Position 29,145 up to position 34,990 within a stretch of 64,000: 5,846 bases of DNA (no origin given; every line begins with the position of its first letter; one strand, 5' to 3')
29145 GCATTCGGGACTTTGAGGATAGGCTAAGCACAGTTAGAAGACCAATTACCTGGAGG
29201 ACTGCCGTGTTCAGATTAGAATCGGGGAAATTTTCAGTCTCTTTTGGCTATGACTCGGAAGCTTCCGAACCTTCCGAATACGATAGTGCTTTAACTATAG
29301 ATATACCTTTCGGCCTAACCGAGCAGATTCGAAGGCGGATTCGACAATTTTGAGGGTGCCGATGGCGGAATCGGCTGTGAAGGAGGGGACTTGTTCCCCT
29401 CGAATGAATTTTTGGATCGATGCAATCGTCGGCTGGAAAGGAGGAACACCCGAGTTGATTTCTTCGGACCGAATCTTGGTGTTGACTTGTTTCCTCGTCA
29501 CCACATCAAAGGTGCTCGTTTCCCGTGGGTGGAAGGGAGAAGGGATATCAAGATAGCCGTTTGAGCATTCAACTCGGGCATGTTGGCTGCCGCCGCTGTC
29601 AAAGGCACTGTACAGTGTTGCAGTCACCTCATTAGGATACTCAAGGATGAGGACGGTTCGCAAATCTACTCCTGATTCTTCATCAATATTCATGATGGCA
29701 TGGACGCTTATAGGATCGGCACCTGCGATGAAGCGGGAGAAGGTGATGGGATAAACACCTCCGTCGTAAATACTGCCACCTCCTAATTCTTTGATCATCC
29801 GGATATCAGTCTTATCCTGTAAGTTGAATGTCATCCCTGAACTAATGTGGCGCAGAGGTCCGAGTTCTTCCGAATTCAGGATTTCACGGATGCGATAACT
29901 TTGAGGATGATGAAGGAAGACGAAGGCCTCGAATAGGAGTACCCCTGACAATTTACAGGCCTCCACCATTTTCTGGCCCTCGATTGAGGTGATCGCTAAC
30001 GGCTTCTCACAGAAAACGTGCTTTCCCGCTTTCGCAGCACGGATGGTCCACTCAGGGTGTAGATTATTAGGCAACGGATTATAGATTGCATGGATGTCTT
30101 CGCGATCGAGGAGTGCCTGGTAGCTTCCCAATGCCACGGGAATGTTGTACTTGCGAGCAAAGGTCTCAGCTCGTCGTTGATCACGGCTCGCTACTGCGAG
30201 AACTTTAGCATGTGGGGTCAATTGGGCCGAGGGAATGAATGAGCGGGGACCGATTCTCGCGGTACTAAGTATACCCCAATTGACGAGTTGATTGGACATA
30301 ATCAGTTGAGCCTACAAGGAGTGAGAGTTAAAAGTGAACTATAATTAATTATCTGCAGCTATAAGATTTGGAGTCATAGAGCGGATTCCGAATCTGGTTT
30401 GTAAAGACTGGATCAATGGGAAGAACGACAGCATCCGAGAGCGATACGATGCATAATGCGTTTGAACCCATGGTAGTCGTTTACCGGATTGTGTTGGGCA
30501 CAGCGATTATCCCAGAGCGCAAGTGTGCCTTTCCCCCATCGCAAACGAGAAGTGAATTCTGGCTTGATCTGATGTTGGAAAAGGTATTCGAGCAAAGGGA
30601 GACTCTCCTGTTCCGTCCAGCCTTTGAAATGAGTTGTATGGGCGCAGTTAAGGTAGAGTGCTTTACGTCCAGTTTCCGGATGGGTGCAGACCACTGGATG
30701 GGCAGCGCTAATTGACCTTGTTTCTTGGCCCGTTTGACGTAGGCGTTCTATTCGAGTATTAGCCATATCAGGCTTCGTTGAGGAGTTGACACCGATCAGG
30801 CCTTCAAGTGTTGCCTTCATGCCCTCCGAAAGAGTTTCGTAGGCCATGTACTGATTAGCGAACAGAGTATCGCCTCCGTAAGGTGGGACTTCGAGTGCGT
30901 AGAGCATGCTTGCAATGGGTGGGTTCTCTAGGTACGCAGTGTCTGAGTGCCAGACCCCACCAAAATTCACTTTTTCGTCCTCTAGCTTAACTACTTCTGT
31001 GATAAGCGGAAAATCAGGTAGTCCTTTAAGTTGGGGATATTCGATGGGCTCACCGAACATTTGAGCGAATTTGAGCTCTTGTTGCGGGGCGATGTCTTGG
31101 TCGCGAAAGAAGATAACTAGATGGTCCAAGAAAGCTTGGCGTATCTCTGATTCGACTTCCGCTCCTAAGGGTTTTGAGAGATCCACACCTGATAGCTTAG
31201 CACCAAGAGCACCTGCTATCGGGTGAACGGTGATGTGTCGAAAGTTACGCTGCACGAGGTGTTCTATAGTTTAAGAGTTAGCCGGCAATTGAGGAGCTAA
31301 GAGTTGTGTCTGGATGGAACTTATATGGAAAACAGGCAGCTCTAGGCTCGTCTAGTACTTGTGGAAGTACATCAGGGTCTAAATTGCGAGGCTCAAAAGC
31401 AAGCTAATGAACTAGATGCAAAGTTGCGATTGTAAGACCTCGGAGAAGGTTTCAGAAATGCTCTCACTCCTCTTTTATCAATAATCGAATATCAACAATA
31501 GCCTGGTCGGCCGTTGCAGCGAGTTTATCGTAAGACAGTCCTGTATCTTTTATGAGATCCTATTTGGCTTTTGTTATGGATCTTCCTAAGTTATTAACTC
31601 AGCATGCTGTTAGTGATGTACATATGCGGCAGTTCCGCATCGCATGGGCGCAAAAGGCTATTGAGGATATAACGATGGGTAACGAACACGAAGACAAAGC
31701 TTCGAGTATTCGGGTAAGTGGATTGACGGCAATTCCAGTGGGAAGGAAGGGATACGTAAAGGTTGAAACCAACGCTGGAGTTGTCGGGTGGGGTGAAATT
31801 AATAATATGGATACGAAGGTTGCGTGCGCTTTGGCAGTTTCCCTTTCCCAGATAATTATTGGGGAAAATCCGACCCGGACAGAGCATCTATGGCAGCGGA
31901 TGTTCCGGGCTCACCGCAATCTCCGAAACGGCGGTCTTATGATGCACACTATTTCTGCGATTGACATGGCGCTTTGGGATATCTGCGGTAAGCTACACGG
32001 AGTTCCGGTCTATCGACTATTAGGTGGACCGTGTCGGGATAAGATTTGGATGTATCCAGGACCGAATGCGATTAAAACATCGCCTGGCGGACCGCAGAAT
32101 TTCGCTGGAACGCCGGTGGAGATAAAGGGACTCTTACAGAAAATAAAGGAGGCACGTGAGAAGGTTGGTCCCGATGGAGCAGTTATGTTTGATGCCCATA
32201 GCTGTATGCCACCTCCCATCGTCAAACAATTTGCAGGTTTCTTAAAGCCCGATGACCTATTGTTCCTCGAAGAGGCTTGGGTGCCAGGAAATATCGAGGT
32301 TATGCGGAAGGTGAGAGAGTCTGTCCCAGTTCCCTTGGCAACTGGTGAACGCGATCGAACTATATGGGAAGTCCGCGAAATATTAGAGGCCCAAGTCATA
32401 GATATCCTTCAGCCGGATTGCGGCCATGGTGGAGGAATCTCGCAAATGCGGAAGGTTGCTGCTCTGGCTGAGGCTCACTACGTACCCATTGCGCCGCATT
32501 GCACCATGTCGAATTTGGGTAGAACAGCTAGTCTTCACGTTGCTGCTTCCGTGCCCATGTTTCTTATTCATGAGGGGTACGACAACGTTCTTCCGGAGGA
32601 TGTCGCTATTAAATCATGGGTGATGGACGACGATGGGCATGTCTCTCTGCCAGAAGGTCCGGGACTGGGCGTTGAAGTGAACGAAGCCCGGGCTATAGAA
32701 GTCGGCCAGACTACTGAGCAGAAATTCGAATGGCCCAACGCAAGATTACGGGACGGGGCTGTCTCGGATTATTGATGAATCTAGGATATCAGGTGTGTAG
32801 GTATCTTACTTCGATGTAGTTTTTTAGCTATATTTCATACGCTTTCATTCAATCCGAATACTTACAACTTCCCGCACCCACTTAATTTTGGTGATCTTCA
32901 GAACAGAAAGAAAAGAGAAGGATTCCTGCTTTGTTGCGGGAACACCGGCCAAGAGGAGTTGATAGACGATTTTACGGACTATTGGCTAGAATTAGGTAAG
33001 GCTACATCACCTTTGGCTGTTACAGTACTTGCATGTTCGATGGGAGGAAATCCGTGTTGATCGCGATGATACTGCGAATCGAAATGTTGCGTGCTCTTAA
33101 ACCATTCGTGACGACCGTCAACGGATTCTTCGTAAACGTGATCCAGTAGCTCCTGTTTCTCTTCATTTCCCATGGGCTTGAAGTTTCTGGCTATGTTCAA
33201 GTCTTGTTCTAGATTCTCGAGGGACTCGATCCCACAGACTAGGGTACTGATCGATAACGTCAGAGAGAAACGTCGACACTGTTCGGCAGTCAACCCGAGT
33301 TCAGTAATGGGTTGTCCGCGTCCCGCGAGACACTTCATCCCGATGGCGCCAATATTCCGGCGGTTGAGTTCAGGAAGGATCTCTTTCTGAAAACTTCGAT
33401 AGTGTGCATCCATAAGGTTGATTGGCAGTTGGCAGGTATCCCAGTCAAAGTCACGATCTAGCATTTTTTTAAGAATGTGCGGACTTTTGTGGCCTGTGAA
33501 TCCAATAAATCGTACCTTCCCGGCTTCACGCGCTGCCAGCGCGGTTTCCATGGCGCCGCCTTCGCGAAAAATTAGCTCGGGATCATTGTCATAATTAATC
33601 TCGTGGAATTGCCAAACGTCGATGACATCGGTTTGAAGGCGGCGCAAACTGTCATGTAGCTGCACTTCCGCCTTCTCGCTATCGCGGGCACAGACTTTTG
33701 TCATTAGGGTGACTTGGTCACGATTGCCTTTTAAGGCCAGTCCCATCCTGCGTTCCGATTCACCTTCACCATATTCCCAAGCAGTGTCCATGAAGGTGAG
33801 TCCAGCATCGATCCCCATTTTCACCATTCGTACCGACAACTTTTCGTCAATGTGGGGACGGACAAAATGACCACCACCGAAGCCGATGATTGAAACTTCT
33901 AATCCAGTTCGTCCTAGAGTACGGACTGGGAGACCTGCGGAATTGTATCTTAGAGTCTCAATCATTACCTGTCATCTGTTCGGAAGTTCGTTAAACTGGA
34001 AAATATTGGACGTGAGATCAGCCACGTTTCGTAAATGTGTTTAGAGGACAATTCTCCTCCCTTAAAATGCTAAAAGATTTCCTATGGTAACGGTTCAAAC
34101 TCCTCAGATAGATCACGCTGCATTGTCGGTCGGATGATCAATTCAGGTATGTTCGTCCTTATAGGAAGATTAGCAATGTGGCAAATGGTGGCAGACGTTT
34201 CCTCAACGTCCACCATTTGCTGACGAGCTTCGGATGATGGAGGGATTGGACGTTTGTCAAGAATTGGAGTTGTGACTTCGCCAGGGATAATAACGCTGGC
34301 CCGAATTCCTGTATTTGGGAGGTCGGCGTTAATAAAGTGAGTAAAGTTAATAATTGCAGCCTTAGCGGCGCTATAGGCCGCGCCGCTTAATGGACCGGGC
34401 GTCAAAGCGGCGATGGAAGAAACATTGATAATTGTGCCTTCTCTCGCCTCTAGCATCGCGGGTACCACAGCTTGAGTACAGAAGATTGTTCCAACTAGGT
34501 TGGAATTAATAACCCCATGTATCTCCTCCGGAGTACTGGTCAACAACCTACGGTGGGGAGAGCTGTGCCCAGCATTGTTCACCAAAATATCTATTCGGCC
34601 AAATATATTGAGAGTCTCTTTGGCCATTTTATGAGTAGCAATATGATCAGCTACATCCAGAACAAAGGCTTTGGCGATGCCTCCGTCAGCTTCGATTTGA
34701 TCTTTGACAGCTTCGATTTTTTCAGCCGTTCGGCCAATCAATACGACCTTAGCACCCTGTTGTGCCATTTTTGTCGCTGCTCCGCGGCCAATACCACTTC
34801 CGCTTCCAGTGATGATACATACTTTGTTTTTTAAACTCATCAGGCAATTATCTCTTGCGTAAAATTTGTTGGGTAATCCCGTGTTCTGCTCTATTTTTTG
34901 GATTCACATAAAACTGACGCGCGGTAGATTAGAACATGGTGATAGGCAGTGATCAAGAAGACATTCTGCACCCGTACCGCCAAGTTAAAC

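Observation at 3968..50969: About 47 kb of apparently cytoplasmic catabolic genes built from four expanded enzyme families, with one transporter and no regulator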

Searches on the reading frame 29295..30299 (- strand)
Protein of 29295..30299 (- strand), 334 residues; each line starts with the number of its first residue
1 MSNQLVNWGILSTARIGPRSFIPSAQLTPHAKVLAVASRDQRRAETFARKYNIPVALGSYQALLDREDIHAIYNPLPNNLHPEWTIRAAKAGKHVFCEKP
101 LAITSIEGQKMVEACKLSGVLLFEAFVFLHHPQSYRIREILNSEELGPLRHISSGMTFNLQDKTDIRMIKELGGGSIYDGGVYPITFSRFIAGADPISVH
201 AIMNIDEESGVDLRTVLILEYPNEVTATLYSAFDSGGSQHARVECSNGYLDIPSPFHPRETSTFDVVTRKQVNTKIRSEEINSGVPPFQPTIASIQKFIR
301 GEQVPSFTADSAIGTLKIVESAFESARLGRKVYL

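Call 6: search_protein_families(library=pfam, proteins=[window:29295-30299:-], max_evalue=0.01)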
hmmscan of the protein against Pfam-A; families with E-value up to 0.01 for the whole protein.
window:29295-30299:- (334 aa): 3 families
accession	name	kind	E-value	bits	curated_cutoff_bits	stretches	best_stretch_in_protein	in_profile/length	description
PF01408.29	GFO_IDH_MocA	-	9.2e-22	78.4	24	1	7-124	2-118/120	Oxidoreductase family, NAD-binding Rossmann fold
PF22725.1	GFO_IDH_MocA_C3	-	2.3e-19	70.1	27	1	136-250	3-123/124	GFO/IDH/MocA C-terminal domain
PF02894.22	GFO_IDH_MocA_C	-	1.8e-06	28.4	22.9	1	139-333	2-217/218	Oxidoreductase family, C-terminal alpha/beta domain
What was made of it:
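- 29295..30299 (-): g25, GFO/IDH/MocA oxidoreductase. PF01408/PF22725 (call 6)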

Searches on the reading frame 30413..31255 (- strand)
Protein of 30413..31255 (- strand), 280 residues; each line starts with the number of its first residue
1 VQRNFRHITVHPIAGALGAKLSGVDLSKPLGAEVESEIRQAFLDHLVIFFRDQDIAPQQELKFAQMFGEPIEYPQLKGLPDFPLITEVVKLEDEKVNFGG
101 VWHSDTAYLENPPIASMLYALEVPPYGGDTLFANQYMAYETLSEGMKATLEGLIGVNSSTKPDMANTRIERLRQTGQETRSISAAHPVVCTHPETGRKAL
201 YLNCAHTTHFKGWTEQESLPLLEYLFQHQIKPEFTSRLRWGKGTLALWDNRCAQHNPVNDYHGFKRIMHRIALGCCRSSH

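Call 6: search_protein_families(library=pfam, proteins=[window:30413-31255:-], max_evalue=0.01)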
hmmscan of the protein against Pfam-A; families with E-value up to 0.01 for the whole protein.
window:30413-31255:- (280 aa): 1 family
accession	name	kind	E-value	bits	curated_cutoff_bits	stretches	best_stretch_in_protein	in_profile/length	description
PF02668.22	TauD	-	8.4e-59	200.1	27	1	10-271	2-266/267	Taurine catabolism dioxygenase TauD, TfdA family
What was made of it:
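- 30413..31255 (-): g26, TauD/TfdA-family oxygenase. PF02668, E 8e-59 (call 6).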

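Call 25: search_protein_families(library=ncbifam, proteins=[window:30413-31255:-], max_evalue=0.00001)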
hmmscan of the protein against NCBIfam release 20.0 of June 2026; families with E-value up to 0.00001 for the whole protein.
window:30413-31255:- (280 aa): 3 families
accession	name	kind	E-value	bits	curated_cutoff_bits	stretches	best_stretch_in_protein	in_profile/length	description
NF007104.0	PRK09553.1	equivalog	1.9e-68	230.7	313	1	7-272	4-272/282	taurine dioxygenase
NF045815.1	Neo-PentlctneFsynPtlD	equivalog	1.7e-22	80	550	1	10-268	3-281/301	neopentalenolactone/pentalenolactone F synthase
NF049937.1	CMthFAOxDecarbScoE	equivalog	2.8e-21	75.9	400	1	15-257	9-267/295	(3R)-3-[(carboxymethyl)amino]fatty acid oxygenase/decarboxylase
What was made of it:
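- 30413..31255 (-): Taurine dioxygenase equivalog scores 230.7 bits against a cut-off of 313 (call 25).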

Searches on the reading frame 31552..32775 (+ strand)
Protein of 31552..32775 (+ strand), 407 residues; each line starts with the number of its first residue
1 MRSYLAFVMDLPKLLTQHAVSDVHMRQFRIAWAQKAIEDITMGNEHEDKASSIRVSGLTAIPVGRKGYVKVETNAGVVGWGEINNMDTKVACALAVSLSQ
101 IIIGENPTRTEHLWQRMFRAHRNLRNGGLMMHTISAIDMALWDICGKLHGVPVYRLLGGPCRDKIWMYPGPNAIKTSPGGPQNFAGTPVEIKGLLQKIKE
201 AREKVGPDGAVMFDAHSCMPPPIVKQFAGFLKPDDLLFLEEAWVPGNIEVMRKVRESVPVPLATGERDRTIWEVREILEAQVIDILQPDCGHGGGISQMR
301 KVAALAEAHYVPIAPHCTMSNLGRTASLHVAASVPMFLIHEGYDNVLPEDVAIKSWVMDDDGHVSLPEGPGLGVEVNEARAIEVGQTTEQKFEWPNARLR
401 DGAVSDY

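Call 6: search_protein_families(library=pfam, proteins=[window:31552-32775:+], max_evalue=0.01)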
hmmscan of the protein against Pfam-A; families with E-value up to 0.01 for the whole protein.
window:31552-32775:+ (407 aa): 2 families
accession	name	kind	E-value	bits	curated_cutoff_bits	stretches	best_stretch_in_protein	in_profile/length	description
PF13378.12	MR_MLE_C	-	8.5e-52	176.5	29.4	1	171-379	15-218/219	Enolase C-terminal domain-like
PF02746.21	MR_MLE_N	-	1.3e-17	64.6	22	1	69-158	31-117/117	Mandelate racemase / muconate lactonizing enzyme, N-terminal domain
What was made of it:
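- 31552..32775 (+): g27, enolase-superfamily enzyme (galactonate/mannonate dehydratase-like). PF13378, E 8.5e-52 (call 6).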

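Call 25: search_protein_families(library=ncbifam, proteins=[window:31552-32775:+], max_evalue=0.00001)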
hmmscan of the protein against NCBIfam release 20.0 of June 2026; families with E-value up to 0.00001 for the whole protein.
window:31552-32775:+ (407 aa): 10 families
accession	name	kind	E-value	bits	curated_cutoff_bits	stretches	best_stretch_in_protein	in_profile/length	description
NF010624.0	PRK14017.1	equivalog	3.2e-73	247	311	2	173-406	142-381/382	galactonate dehydratase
NF043051.1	ManoateDhtManD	equivalog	1.3e-57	195.5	550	2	196-407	193-403/403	D-mannonate dehydratase ManD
NF011654.0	PRK15072.1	subfamily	5.2e-54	183.7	430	2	196-407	194-404/404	D-galactonate dehydratase family protein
NF040790.2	glucon_galact_dh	equivalog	3.6e-46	157.7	750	2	173-385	156-369/390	bifunctional D-gluconate/D-galactonate dehydratase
NF011968.0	PRK15440.1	equivalog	1.7e-42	145.8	393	1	68-382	61-389/395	L-rhamnonate dehydratase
NF040866.1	AraD_Arch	equivalog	5.4e-37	127.6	650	2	195-378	180-363/372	arabinonate dehydratase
NF047820.1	TalGalacDh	equivalog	3.4e-32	111.8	500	1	70-379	42-359/371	L-talarate/galactarate dehydratase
TIGR02534.1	mucon_cyclo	subfamily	1.1e-17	64.2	334.95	1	242-379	221-360/368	muconate/chloromuconate family cycloisomerase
NF043002.1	HProlDhtase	equivalog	1.4e-12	47.1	500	1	68-168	35-136/366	cis-3-hydroxy-L-proline dehydratase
NF041118.1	A_G_epim_Thtga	equivalog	6e-06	25.6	500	0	239-341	214-316/341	L-Ala-D/L-Glu epimerase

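Call 81: search_solved_structures(query=window:31552-32775:+, max_evalue=1e-20)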
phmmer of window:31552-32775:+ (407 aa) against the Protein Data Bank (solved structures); distinct sequences matched with E-value up to 1e-20: 69 (the best 60 are shown).
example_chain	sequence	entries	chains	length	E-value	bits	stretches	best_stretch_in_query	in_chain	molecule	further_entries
3rr1_A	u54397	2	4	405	6e-48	167.2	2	192-406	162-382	Putative D-galactonate dehydratase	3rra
2qq6_A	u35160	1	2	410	7.7e-47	163.6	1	183-383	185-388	Mandelate racemase/muconate lactonizing enzyme-like protein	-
2poz_A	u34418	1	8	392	4e-45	157.9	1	194-375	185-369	Putative dehydratase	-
2gl5_A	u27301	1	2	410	1.4e-43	152.9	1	196-379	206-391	putative dehydratase protein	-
4e6m_A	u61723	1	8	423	1.5e-43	152.7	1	196-379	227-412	Putative dehydratase protein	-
4fi4_A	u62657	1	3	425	3.2e-43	151.7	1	163-404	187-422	Mandelate racemase/muconate lactonizing protein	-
3thu_A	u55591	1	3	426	9.3e-43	150.1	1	158-404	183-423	Mandelate racemase / muconate lactonizing enzyme family protein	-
2ox4_A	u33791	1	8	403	4.4e-42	147.9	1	191-378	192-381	Putative mandelate racemase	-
2o56_A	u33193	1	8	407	5.6e-41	144.3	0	197-379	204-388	Putative mandelate racemase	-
3vcn_A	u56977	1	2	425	5.9e-41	144.2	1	150-403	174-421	MANNONATE DEHYDRATASE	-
4gme_A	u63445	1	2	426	7.7e-41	143.8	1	150-403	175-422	Mandelate racemase/muconate lactonizing enzyme family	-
3t4w_A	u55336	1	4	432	9.5e-40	140.2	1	170-381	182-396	Mandelate racemase/muconate lactonizing enzyme family protein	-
4jn7_A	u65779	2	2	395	9.6e-40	140.2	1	69-380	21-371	ENOLASE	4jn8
3rcy_A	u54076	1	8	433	1.7e-39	139.4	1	170-381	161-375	Mandelate racemase/muconate lactonizing enzyme-like protein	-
2qjj_A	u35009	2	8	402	1.8e-39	139.3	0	150-404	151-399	Mandelate racemase/muconate lactonizing enzyme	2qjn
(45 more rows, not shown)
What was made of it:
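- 31552..32775 (+): Solved-structure matches in call 81.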

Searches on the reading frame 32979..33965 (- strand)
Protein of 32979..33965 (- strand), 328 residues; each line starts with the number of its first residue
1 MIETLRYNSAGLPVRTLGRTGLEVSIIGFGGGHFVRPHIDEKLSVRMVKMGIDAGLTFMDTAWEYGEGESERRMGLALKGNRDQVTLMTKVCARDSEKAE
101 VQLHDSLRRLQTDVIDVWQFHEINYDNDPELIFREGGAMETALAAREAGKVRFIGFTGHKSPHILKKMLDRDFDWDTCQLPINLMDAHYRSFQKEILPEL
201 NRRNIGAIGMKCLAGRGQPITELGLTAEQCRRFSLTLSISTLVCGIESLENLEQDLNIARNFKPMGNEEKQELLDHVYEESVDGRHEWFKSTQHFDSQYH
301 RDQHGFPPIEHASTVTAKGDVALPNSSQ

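Call 6: search_protein_families(library=pfam, proteins=[window:32979-33965:-], max_evalue=0.01)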
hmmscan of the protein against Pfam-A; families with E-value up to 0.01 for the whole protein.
window:32979-33965:- (328 aa): 2 families
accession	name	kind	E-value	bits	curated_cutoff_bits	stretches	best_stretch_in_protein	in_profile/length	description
PF00248.27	Aldo_ket_red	-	4.9e-27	95.2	24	1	27-215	2-194/291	Aldo/keto reductase family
PF14164.11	YqzH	-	0.002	18.5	30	0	261-280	22-41/64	YqzH-like protein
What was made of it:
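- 32979..33965 (-): g28, aldo/keto reductase. PF00248 (call 6)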

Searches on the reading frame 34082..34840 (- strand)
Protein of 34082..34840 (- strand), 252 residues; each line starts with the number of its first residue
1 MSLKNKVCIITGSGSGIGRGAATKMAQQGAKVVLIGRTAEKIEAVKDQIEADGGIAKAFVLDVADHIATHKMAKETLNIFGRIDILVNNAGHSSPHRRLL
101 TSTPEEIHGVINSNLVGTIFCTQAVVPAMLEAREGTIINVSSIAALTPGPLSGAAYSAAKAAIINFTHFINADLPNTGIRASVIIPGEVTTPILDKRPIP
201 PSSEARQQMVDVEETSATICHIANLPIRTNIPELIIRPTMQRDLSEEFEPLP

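Call 6: search_protein_families(library=pfam, proteins=[window:34082-34840:-], max_evalue=0.01)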
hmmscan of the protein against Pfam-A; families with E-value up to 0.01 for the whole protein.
window:34082-34840:- (252 aa): 6 families
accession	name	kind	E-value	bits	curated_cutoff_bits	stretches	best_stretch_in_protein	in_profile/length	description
PF00106.31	adh_short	-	4e-51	173.7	26.6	1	6-196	1-189/195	short chain dehydrogenase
PF13561.12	adh_short_C2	-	2.5e-38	132.4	27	1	15-207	6-194/236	Enoyl-(Acyl carrier protein) reductase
PF08659.16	KR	-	4e-11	43.6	22.6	1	8-168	3-161/180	KR domain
PF03435.24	Sacchrp_dh_NADP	-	0.00032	21.5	25.1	1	10-91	3-77/129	Saccharopine dehydrogenase NADP binding domain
PF13460.12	NAD_binding_10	-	0.0032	17.8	27.2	1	13-161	2-119/184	NAD(P)H-binding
PF02737.24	3HCDH_N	-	0.0091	16.4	22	0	12-51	6-44/180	3-hydroxyacyl-CoA dehydrogenase, NAD binding domain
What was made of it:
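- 34082..34840 (-): g29, short-chain dehydrogenase. PF00106 (call 6)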
